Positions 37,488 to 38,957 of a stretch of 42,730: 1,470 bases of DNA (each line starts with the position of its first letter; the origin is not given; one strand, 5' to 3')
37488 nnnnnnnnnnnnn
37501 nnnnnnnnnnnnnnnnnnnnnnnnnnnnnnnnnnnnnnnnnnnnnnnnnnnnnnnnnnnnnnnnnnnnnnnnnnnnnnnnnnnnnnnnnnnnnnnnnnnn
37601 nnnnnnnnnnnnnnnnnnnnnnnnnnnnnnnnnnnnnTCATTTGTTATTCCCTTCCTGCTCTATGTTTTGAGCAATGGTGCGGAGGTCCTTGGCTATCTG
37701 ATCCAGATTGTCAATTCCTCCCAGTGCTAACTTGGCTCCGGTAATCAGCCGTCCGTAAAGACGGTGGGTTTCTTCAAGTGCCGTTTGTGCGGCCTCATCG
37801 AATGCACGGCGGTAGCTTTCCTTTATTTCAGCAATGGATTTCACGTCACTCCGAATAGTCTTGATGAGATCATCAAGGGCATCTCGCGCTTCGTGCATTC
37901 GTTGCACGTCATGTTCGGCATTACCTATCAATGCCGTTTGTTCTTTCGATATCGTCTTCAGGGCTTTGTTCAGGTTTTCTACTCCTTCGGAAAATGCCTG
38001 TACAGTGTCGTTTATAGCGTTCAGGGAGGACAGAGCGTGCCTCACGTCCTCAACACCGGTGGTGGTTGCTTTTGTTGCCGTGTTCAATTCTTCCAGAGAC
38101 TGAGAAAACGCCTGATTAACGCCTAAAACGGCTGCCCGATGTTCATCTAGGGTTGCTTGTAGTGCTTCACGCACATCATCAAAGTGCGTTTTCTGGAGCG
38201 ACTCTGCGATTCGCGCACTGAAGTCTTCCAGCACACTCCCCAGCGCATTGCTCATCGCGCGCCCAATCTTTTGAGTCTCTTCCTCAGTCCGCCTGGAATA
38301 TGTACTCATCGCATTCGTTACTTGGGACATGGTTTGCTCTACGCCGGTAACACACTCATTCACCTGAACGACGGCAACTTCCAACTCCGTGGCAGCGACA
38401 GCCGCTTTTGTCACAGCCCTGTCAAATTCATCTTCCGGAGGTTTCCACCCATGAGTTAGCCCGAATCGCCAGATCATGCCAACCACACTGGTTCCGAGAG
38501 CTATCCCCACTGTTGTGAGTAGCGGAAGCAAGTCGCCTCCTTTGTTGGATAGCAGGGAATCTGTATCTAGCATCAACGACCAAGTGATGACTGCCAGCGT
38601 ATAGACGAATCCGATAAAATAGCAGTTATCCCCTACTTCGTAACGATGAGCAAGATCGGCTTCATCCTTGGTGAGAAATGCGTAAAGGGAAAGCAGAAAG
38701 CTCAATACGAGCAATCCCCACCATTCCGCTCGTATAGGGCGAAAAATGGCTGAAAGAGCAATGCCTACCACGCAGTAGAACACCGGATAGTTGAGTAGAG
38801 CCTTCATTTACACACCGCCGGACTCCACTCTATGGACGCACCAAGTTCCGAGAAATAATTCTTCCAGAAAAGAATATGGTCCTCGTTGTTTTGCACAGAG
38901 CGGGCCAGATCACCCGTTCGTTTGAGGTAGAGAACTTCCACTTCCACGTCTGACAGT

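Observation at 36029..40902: Tightly coupled six-gene, mostly membrane-protein operon with no recognisable family: candidate undescribed system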

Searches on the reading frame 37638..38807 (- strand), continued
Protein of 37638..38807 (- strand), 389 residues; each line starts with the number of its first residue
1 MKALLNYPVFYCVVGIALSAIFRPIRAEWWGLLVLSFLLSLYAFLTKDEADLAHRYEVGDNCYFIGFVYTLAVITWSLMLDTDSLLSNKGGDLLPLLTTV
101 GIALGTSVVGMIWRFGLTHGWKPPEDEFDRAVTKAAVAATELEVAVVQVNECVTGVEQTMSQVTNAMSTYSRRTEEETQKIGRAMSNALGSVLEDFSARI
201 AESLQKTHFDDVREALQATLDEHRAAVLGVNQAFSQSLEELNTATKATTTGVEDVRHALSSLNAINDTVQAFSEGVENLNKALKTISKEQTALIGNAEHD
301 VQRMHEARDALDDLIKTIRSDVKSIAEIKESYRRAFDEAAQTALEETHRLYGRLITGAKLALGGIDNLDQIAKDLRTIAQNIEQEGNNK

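Call 72: search_protein_families(library=phrogs, proteins=[window:37638-38807:-], max_evalue=0.01)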
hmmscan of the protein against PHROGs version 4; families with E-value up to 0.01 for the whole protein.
window:37638-38807:- (389 aa): 6 families
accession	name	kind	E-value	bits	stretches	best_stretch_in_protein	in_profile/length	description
phrog_5129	-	unknown function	4.5e-06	27.4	1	241-342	5-100/290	-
phrog_3590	-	unknown function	0.0001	22.9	1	138-330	158-348/481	-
phrog_3394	-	unknown function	0.0011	17.4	1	128-331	16-185/1862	-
phrog_1047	-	tail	0.0051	15.9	0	235-349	29-145/1251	tail associated lysin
phrog_10780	-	tail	0.0052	15.5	1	149-342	552-737/1694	tail length tape measure protein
phrog_167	-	tail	0.0063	15.2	1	135-327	271-462/1555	tail length tape measure protein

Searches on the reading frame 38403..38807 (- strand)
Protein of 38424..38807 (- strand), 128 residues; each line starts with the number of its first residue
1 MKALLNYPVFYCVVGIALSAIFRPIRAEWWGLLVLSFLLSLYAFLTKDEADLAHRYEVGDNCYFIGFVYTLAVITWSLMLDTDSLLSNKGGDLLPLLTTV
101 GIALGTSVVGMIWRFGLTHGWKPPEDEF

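Call 16: search_solved_structures(query=A2, max_evalue=10, show_alignments=5)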
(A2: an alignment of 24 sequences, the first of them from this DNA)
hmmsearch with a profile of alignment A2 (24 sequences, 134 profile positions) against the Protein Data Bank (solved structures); distinct sequences matched with E-value up to 10: 4.
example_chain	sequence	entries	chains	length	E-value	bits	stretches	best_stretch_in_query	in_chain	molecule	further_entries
2oqm_A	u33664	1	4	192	0.33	13.9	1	51-110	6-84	Hypothetical protein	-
9f5w_D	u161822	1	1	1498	0.34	13.8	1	33-99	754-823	Condensin-2 complex subunit D3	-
7wsr_A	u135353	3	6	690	1.5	11.8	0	61-79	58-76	Iron-phytosiderophore transporter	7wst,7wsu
1hu3_A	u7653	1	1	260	1.6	11.7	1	48-101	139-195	EIF4GII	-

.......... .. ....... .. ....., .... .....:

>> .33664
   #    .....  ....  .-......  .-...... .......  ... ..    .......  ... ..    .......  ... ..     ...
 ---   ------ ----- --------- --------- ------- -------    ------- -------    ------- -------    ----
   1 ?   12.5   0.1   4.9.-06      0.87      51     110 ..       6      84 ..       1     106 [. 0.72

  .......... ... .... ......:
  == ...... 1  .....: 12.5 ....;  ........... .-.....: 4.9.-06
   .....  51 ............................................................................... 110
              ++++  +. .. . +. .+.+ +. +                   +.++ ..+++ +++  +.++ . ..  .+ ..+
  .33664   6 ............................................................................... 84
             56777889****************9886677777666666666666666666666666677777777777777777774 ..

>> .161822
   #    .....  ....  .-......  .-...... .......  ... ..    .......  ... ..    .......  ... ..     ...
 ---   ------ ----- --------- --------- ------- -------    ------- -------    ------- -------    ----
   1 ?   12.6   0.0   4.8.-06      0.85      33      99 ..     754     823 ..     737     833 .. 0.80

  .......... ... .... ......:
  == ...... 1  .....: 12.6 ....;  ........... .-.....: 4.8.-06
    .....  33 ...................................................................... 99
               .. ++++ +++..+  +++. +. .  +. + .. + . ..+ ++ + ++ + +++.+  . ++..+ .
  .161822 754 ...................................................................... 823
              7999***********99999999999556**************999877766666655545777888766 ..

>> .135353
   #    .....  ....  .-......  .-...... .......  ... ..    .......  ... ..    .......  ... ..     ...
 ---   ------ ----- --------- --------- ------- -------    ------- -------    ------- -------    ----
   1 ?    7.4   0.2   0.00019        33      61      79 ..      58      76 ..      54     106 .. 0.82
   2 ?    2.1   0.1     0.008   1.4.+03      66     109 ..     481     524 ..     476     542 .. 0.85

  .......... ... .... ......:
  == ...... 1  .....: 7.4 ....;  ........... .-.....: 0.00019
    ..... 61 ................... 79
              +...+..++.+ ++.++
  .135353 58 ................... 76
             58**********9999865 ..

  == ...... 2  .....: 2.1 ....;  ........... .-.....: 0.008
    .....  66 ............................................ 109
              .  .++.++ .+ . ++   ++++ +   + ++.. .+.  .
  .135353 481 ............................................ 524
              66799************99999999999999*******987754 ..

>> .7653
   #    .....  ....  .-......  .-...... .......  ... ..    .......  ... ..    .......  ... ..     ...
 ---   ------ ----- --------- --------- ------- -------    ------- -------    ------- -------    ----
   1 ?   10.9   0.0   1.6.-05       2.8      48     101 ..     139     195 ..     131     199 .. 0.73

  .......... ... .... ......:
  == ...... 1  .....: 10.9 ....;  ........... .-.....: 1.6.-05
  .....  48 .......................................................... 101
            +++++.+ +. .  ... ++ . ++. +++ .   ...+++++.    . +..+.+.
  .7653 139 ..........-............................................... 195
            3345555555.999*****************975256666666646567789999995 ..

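Call 82: search_protein_families(library=pfam, proteins=[window:38424-38807:-], max_evalue=10)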
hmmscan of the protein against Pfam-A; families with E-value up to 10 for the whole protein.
seq(128 aa): 3 families
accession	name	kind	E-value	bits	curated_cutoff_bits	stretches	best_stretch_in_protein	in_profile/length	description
PF14219.11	DUF4328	-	0.19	11.7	27.2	1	29-62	107-143/166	Domain of unknown function (DUF4328)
PF13567.11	DUF4131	-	0.37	10.9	31.6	1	12-54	13-57/165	Domain of unknown function (DUF4131)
PF18203.6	IPTL-CTERM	-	3.5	8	20.8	1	30-44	9-23/28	IPTL-CTERM motif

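Call 86: search_protein_families(library=padloc, proteins=[window:38424-38807:-], max_evalue=10)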
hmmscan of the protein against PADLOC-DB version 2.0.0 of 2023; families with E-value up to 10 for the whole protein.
seq(128 aa): 0 families
